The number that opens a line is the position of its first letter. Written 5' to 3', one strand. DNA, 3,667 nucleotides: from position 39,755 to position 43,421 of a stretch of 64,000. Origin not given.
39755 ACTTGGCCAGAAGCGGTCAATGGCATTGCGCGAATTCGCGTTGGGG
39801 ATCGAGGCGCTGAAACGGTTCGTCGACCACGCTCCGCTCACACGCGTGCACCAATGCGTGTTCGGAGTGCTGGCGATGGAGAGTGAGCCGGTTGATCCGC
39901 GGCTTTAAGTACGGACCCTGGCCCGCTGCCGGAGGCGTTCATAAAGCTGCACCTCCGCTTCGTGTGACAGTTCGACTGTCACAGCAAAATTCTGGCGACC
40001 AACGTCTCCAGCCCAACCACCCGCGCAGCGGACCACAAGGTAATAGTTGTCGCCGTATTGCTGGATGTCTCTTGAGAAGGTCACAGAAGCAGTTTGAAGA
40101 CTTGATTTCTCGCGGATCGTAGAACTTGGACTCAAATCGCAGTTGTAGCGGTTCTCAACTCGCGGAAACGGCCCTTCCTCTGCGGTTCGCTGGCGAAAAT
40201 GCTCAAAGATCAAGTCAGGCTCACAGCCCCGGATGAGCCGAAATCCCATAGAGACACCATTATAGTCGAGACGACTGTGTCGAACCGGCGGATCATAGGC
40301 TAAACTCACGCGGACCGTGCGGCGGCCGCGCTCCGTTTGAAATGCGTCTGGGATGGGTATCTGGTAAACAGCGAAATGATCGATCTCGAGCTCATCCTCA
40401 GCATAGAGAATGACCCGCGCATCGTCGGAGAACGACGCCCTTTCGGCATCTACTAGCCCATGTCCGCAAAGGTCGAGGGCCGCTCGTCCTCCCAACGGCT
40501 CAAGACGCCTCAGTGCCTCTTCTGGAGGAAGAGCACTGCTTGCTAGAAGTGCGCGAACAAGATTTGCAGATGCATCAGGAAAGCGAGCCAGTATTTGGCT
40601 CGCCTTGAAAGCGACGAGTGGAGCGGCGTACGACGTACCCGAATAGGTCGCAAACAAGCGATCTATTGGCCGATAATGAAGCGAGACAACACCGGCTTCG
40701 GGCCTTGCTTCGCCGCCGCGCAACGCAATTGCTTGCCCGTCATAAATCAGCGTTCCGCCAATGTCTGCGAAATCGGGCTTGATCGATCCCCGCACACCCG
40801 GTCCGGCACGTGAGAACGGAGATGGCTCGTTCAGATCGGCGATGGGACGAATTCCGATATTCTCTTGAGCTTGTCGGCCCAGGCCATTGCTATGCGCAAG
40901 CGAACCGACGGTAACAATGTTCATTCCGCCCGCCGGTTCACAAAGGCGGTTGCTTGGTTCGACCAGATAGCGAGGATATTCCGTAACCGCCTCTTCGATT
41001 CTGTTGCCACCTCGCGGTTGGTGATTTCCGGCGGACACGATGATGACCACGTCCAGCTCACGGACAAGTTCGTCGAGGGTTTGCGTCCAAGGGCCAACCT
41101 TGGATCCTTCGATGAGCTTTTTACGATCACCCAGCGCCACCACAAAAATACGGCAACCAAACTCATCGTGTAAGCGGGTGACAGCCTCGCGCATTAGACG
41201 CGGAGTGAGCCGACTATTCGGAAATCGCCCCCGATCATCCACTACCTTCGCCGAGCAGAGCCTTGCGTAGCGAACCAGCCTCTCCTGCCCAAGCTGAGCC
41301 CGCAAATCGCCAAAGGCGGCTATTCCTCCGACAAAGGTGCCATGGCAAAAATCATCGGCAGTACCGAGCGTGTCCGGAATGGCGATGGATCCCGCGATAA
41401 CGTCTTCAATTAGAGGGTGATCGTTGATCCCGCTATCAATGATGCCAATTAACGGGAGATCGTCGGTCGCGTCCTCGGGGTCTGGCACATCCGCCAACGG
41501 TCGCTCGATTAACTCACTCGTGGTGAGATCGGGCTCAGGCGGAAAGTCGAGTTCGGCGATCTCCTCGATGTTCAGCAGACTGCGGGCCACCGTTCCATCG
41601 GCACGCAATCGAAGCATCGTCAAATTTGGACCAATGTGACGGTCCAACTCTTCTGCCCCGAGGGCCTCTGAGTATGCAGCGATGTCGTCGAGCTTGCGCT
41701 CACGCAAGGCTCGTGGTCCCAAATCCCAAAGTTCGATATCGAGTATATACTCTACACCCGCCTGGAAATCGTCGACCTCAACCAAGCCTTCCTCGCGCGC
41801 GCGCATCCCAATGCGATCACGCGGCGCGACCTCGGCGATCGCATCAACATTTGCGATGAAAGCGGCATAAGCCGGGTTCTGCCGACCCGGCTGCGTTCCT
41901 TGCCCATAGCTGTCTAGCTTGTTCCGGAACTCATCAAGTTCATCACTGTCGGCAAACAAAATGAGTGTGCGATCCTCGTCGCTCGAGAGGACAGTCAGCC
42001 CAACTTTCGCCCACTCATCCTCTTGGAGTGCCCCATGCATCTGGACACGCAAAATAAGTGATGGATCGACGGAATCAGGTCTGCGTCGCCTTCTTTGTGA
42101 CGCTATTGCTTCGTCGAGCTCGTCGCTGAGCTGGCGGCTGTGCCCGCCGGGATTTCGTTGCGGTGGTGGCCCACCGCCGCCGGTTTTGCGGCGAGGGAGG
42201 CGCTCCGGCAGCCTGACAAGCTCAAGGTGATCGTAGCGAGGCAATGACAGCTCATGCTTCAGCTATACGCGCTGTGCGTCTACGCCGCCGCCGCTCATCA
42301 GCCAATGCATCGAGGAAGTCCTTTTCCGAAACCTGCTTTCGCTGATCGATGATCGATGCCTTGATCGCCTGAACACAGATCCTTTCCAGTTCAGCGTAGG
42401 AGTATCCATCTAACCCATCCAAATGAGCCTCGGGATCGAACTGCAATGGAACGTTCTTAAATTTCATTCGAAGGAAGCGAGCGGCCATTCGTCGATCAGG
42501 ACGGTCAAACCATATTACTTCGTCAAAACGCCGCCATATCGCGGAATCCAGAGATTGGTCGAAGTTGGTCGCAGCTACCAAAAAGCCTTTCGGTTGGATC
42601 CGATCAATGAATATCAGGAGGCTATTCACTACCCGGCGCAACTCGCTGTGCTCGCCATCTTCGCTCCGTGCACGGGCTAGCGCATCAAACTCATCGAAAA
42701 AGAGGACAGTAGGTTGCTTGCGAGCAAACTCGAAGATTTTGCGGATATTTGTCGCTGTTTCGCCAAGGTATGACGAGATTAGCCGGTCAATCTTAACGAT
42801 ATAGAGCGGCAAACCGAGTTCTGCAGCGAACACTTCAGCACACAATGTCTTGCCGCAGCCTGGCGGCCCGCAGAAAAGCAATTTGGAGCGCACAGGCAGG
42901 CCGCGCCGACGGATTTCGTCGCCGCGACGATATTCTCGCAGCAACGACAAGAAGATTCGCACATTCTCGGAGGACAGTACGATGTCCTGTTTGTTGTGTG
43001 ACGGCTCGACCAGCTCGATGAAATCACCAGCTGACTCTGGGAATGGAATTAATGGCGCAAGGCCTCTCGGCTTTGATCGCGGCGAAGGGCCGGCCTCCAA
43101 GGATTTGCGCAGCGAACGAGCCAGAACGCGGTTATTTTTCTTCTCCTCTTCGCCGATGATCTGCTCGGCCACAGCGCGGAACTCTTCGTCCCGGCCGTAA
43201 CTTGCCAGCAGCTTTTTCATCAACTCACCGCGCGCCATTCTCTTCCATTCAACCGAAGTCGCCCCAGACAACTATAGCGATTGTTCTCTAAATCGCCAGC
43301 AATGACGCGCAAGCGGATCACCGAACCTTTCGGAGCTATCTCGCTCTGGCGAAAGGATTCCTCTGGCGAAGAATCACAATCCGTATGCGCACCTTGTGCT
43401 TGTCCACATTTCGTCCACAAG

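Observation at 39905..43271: Two-gene operon of an AAA+ ATPase and a cytoplasmic S8 subtilase (IetAS-like candidate defence system)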

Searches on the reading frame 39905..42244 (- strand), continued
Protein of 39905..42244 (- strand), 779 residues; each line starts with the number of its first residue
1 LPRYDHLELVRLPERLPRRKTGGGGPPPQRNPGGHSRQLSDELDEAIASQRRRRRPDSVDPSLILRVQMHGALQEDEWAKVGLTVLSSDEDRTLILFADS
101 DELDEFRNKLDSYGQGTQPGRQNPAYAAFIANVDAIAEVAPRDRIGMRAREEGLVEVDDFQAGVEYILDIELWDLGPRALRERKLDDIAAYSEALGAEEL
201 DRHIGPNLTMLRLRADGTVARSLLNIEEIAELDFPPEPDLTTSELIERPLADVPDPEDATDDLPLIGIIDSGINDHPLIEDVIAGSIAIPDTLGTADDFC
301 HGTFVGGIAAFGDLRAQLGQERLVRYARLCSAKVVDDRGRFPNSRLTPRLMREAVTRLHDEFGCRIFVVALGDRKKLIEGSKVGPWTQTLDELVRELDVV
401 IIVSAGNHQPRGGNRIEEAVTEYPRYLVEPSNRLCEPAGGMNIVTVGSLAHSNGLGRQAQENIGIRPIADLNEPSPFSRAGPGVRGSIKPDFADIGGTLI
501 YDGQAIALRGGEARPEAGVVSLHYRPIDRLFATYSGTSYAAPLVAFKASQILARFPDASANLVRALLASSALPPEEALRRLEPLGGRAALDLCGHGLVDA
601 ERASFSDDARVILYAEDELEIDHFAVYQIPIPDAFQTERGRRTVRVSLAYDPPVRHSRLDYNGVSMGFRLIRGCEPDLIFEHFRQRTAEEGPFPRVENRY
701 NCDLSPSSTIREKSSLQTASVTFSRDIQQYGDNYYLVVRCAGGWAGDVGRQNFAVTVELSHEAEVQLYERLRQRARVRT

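Call 55: search_protein_families(library=pfam, proteins=[L018:14950-15930:+, L018:15927-17276:+, L018:15771-17048:-, L018:3547-4212:+, L018:3414-3836:+, L018:1892-2950:-, L018:964-1941:+, L018:17538-18335:+], max_evalue=0.001)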
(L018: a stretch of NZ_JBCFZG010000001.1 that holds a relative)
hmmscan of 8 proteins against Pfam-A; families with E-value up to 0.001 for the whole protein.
L018:14950-15930:+ (326 aa): 1 family
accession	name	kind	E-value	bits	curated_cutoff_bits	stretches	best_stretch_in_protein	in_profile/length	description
PF00487.30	FA_desaturase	-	4.8e-07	30.2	29.7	1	64-265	5-225/253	Fatty acid desaturase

L018:15927-17276:+ (449 aa): 1 family
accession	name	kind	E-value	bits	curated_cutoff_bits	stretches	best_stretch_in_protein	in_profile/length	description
PF10604.15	Polyketide_cyc2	-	0.0002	22.1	27.4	1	274-436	4-142/142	Polyketide cyclase / dehydrase and lipid transport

L018:15771-17048:- (425 aa): 0 families

L018:3547-4212:+ (221 aa): 0 families

L018:3414-3836:+ (140 aa): 0 families

L018:1892-2950:- (352 aa): 0 families

L018:964-1941:+ (325 aa): 1 family
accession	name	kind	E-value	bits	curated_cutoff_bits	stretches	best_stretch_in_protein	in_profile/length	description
PF10686.14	YAcAr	-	3.4e-20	72.1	28.2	1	197-269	2-65/66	YspA, cpYpsA-related SLOG family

L018:17538-18335:+ (266 aa): 2 families
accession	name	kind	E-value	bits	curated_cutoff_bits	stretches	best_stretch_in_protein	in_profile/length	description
PF14659.12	Phage_int_SAM_3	-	1.1e-09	38.9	22.6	1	119-174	2-57/58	Phage integrase, N-terminal SAM-like domain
PF22022.2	Phage_int_M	-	2.1e-06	28.3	27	1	119-205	1-89/96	Phage integrase central domain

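Call 56: predict_structure(alignment_id=A1)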
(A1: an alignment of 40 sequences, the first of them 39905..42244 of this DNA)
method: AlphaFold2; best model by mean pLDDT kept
length: 779 residues; sequences in the alignment: 40
mean_pLDDT: 63.4   pTM: 0.40
mean pLDDT of the five models: 63.4, 62.6, 59.7, 57.3, 55.8
residues with pLDDT >= 90: 56; 70-90: 324; 50-70: 160; < 50: 239
segments of 3 or more residues with pLDDT < 50: 1-4, 20-25, 237-247, 343-346, 372-384, 406-441, 447-538, 569-578, 584-609, 654-662, 707-714, 764-779
pLDDT, mean of each block of 10 residues (from residue 1): 54 63 52 88 85 61 77 58 60 64 82 80 73 84 81 87 90 74 88 89 68 91 87 60 43 78 87 80 88 75 75 64 84 75 59 90 87 35 53 79 53 35 36 38 49 36 38 37 30 24 26 22 34 42 74 73 54 44 48 35 32 74 84 69 77 43 69 82 73 72 55 58 75 83 63 77 44 35
secondary structure, 60 per line:
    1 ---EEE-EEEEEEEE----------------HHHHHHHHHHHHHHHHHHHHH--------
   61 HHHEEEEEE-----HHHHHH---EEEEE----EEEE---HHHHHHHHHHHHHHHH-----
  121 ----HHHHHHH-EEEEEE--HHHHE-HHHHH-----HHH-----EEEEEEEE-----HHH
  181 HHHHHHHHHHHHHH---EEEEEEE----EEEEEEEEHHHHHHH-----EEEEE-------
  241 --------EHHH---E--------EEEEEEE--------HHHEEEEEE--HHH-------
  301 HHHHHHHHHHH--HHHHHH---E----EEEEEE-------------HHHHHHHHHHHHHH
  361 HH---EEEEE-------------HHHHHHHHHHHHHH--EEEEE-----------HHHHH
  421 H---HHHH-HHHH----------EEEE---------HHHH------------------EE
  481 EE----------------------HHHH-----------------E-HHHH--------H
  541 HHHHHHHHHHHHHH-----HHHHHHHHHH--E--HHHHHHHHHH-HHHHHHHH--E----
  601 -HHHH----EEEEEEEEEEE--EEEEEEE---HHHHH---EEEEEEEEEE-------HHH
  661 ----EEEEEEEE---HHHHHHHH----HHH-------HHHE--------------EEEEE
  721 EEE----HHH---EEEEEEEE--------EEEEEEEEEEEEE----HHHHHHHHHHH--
elements in order (helices of 4 or more, strands of 3 or more residues): E4-6 E8-15 H32-52 E64-69 H75-80 E84-88 E93-96 H100-115 H125-131 E133-138 H141-144 H147-151 E165-172 H178-194 E198-204 E209-216 H217-223 E229-233 E265-271 E283-288 H301-311 H314-319 E328-333 H347-362 E366-370 H384-397 E400-404 H416-421 H425-428 H430-433 E444-447 H457-460 E479-482 H505-508 H528-531 H540-554 H560-569 H575-584 H586-593 H602-605 E610-620 E623-629 H633-637 E641-650 E665-672 H676-683 E716-723 E734-741 E750-762 H767-777

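Call 60: fold_search(model_id=the predicted structure, library=pdb)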
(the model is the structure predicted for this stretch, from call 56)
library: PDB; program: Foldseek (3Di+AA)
matches with E <= 10: 1601; with E <= 0.001: 38
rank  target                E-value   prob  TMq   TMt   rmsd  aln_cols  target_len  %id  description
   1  3afg_B                9.5e-17  1.00  0.27  0.38  16.5       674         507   15  Crystal structure of ProN-Tk-SP from Thermococcus kodakaraensis (released 2010-08-04)
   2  9ues_B                4.2e-12  1.00  0.28  0.47  10.4       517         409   17  Crystal structure of an inactive TKSP mutant in complex with the TKS propeptide (released 2026-02-18)
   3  5vlp_A                2.2e-11  1.00  0.25  0.32  18.7       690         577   13  PCSK9 complex with LDLR antagonist peptide and Fab7G7 (released 2017-08-16)
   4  6u2f_A                3.5e-10  1.00  0.24  0.30  18.3       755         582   12  PCSK9-Fab 7G7 complex bound to cis-1-amino-4-phenylcyclohexaneacyl-WNLK(hR)IGLLR - NH2 (released 2020-02-05)
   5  1ot5_A                1.1e-09  1.00  0.28  0.41  11.3       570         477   15  The 2.4 Angstrom Crystal Structure of Kex2 in complex with a peptidyl-boronic acid inhibitor (released 2003-06-17)
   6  6u3i_A                1.9e-09  1.00  0.23  0.29  19.4       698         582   12  Design of organo-peptides as bipartite PCSK9 antagonists (released 2020-02-05)
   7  2id4_A                2.2e-09  1.00  0.29  0.42  11.3       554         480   15  The 1.9 A structure of Kex2 in complex with an Ac-R-E-R-K-chloromethyl ketone inhibitor. (released 2007-05-01)
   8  2id4_B                1.5e-08  1.00  0.29  0.42  11.6       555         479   14  The 1.9 A structure of Kex2 in complex with an Ac-R-E-R-K-chloromethyl ketone inhibitor. (released 2007-05-01)
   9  1p8j_H                6.4e-08  1.00  0.28  0.41  10.3       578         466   12  CRYSTAL STRUCTURE OF THE PROPROTEIN CONVERTASE FURIN (released 2003-07-08)
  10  5vla_A                7.1e-08  1.00  0.20  0.39  17.6       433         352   14  Short PCSK9 delta-P' complex with Fusion2 peptide (released 2017-08-16)
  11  5vlh_A                8.9e-08  1.00  0.20  0.40  18.4       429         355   15  Short PCSK9 delta-P' complex with peptide Pep1 (released 2017-08-16)
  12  5jmo_B                9.4e-08  1.00  0.26  0.38  11.6       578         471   11  X-ray structure of furin in complex with the inhibitory antibody Nb14 (released 2016-12-07)
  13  9fie_C                1.1e-07  1.00  0.28  0.41  10.1       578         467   11  X-ray structure of furin (PCSK3) in complex with the PC1/3 (PCSK1) prodomain mutant R77A,R80A,R81A (released 2025-09-10)
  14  2pmw_B                2.2e-07  1.00  0.26  0.38  12.4       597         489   14  The Crystal Structure of Proprotein convertase subtilisin kexin type 9 (PCSK9) (released 2007-05-08)
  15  7o1y                  3.2e-07  1.00  0.27  0.39  11.2       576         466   10  X-ray structure of furin in complex with the guanylhydrazone-based inhibitor 2 (mi307) soaked at 0.25 M NaCl (released 2021-09-01)
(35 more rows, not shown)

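Call 75: search_protein_families(library=padloc, proteins=[L023:1647-2633:+, L023:2637-5147:+], max_evalue=1e-10)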
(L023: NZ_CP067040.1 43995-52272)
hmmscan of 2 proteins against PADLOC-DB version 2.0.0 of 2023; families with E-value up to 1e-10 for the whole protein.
L023:1647-2633:+ (328 aa): 6 families
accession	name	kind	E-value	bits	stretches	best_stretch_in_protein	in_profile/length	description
PDLC02196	IetA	-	2.6e-71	239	1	2-323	2-322/374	-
PDLC04232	IetA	-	1.3e-66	223.3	1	1-313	1-307/330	-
PDLC02195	IetA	-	9.4e-57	191.1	1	51-311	65-325/395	-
PDLC04231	IetA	-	1.1e-37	128.3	1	1-255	1-249/262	-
PDLC00914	TRIP13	-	3.8e-12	44.3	1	126-281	74-246/302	TRIP13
PDLC00915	TRIP13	-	5.5e-12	43.7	1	90-316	29-285/302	TRIP13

L023:2637-5147:+ (836 aa): 4 families
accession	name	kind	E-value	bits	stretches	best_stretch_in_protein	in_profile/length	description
PDLC02198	IetS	-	4.8e-25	85.6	1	283-822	246-777/795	-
PDLC04233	IetS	-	1.2e-22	77.8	1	467-829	499-849/855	-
PDLC02201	IetS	-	1.4e-12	44.7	1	333-659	288-576/781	-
PDLC02197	IetS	-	3.8e-12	43.3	1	208-649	178-579/749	-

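Call 82: search_dna_similar(query=window:39905-42244:-, collection=phages, mode=protein, max_rows=10)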
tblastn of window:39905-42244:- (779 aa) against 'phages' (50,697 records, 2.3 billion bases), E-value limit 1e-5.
Records with a match: 4; places in all: 4; records where one place covers at least 80% of the query: 0.
Best place of each record, by identity: <60% 4.
By first word of the organism name: Bacteriophage 2; Acutalibacteraceae 1; Escherichia 1.
By host as written in the record: - 2; Acutalibacteraceae 1; Escherichia coli 1.
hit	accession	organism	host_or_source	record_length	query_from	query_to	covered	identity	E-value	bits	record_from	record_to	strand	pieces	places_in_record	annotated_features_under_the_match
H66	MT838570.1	Bacteriophage sp.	human fecal samples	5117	82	675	76%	22.8%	8e-12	75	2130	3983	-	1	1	record has no annotation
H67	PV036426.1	Acutalibacteraceae phage NatCom_11578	Acutalibacteraceae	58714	255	658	52%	26.0%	3e-17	93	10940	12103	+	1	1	hypothetical protein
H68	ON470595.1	Escherichia phage vB_EcoS-683R6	Escherichia coli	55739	260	655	51%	23.1%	1e-6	58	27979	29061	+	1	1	S8 family peptidase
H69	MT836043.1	Bacteriophage sp.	human fecal samples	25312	223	574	45%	24.9%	4e-12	77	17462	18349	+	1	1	record has no annotation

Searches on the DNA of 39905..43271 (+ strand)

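Call 13: search_dna_similar(query=window:39905-43271:+, collection=plasmids, mode=distant, max_rows=25)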
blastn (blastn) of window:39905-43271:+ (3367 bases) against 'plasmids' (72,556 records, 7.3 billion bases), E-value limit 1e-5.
Records with a match: 43; places in all: 46; records where one place covers at least 80% of the query: 19.
Best place of each record, by identity: 60-80% 43.
By first word of the organism name: Rhizobium 14; Bradyrhizobium 11; Sinorhizobium 8; Mesorhizobium 3; Paracoccus 2; Sphingobium 1; Agrobacterium 1; Phenylobacterium 1; Roseovarius 1; Marinibacterium 1.
By predicted mobility (MOB-suite, as given by PLSDB): conjugative 33; non-mobilizable 6; mobilizable 4.
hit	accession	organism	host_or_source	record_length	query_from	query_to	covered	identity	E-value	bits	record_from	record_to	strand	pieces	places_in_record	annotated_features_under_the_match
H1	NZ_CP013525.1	Rhizobium phaseoli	Phaseolus vulgaris,Whole ...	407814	2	3350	99%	69.3%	0e+0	1321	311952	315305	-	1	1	S8 family peptidase | ATP-binding protein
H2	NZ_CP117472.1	Sphingobium sp. YC-XJ3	whole organism,Contaminated soil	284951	20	3334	98%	67.8%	0e+0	1045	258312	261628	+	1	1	S8 family peptidase | ATP-binding protein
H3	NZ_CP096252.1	Bradyrhizobium barranii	Glycine max cv. AC Glengarry,Cell ...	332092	19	3334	98%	65.9%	0e+0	712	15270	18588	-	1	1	S8 family peptidase | ATP-binding protein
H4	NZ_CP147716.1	Bradyrhizobium sp. 27S5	-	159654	19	3334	98%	65.8%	0e+0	692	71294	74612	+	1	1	S8 family peptidase | ATP-binding protein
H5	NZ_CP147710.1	Bradyrhizobium septentrionale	-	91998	19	3334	98%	65.8%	0e+0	688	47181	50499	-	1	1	S8 family peptidase | ATP-binding protein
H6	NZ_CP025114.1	Bradyrhizobium sp. SK17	whole organism,agricultural soil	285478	9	3334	99%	65.6%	0e+0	686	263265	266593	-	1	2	S8 family peptidase | ATP-binding protein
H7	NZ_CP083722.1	Bradyrhizobium sp. 41S5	Glycine max cv. AC Glengarry,Cell ...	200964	19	3334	98%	65.8%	0e+0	689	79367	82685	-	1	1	S8 family peptidase | ATP-binding protein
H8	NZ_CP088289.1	Bradyrhizobium septentrionale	Glycine max cv. AC Glengarry,Cell ...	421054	19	3334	98%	65.7%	0e+0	696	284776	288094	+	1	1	S8 family peptidase | ATP-binding protein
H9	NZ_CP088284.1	Bradyrhizobium septentrionale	Glycine max cv. AC Glengarry,Cell ...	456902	19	3334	98%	65.7%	0e+0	696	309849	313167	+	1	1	S8 family peptidase | ATP-binding protein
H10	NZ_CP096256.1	Bradyrhizobium barranii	Glycine max cv. AC Glengarry,Cell ...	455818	19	3334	98%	65.7%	0e+0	684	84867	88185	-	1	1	S8 family peptidase | ATP-binding protein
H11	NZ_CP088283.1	Bradyrhizobium quebecense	soybean cv. AC Glengarry,Cell ...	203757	19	3334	98%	65.7%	0e+0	671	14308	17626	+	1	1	S8 family peptidase | ATP-binding protein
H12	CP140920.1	Sinorhizobium meliloti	Medicago lupulina,whole organism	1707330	17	3335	99%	65.0%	7e-161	577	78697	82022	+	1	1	S8 family peptidase | ATP-binding protein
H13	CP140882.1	Sinorhizobium meliloti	Medicago lupulina,whole organism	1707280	17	3335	99%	65.0%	2e-161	579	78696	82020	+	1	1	S8 family peptidase | ATP-binding protein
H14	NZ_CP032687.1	Rhizobium sp. CCGE531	Phaseolus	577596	20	3334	98%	64.8%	3e-159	571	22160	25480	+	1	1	S8 family peptidase | ATP-binding protein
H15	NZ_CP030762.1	Rhizobium leguminosarum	Genomic DNA from Bacterial pure culture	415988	22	3335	98%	63.7%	3e-95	358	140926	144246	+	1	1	S8 family peptidase | ATP-binding protein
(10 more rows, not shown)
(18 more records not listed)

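Call 17: get_annotated_region(hit=H1, flank=9000)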
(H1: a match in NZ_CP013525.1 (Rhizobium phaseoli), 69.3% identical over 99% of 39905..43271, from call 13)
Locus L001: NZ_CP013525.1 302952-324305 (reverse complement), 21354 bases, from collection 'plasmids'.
description: Rhizobium phaseoli strain R744 plasmid pRphaR744c, complete sequence
organism: Rhizobium phaseoli (NCBI taxid 396)
taxonomy: Bacteria; Pseudomonadota; Alphaproteobacteria; Hyphomicrobiales; Rhizobiaceae; Rhizobium; Rhizobium phaseoli
host: -; source: Phaseolus vulgaris,Whole organism,Legume rhizosphere,legume-root nodule; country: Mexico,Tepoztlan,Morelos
typing (MOB-suite, as given by PLSDB): non-mobilizable
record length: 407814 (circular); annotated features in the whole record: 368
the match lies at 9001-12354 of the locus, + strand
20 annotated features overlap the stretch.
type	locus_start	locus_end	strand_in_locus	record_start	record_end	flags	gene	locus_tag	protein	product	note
CDS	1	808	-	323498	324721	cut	-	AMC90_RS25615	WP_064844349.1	MFS transporter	GO:0055085 - transmembrane transport [Evidence IEA]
CDS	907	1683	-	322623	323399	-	-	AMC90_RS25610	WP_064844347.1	SDR family oxidoreductase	-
CDS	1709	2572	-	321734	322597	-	-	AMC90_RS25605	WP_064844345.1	MurR/RpiR family transcriptional regulator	GO:0006355 - regulation of DNA-templated transcription [Evidence IEA]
CDS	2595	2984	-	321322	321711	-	-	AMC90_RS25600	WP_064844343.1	RidA family protein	-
CDS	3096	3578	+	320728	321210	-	-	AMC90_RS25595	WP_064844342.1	hypothetical protein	-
CDS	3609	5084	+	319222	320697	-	-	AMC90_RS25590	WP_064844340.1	M81 family metallopeptidase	-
CDS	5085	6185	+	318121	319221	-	-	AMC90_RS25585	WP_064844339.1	D-TA family PLP-dependent enzyme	-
CDS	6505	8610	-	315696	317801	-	-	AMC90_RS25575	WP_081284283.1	radical SAM protein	-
CDS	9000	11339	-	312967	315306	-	-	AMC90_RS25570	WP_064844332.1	S8 family peptidase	-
CDS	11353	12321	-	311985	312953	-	-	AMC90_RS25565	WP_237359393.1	ATP-binding protein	-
CDS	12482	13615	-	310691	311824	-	ugpC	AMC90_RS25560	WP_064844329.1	sn-glycerol-3-phosphate ABC transporter ATP-binding protein UgpC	-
CDS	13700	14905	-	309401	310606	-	-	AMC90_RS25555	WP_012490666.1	extracellular solute-binding protein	-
CDS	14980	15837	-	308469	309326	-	-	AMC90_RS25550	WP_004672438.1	carbohydrate ABC transporter permease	GO:0008643 - carbohydrate transport [Evidence IEA]; GO:0055085 - transmembrane transport [Evidence IEA]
CDS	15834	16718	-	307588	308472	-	-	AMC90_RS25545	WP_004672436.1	sugar ABC transporter permease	-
CDS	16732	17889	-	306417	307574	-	-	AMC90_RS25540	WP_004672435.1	Gfo/Idh/MocA family oxidoreductase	-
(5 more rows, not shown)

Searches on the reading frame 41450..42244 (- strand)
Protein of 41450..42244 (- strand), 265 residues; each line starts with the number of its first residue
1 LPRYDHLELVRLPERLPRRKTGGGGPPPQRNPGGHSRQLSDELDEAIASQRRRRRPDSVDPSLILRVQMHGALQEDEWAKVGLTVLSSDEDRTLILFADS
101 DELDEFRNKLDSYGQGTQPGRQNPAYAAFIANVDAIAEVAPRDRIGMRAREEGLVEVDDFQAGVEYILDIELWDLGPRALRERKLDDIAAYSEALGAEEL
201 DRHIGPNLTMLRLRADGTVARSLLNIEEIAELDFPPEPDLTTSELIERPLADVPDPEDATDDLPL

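Call 61: search_protein_families(library=pfam, proteins=[window:41450-42244:-], max_evalue=10)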
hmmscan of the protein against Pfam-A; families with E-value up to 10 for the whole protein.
window:41450-42244:- (265 aa): 0 families

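Call 81: search_solved_structures(query=window:41459-42244:-, max_evalue=10)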
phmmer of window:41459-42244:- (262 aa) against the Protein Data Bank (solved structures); distinct sequences matched with E-value up to 10: 0.
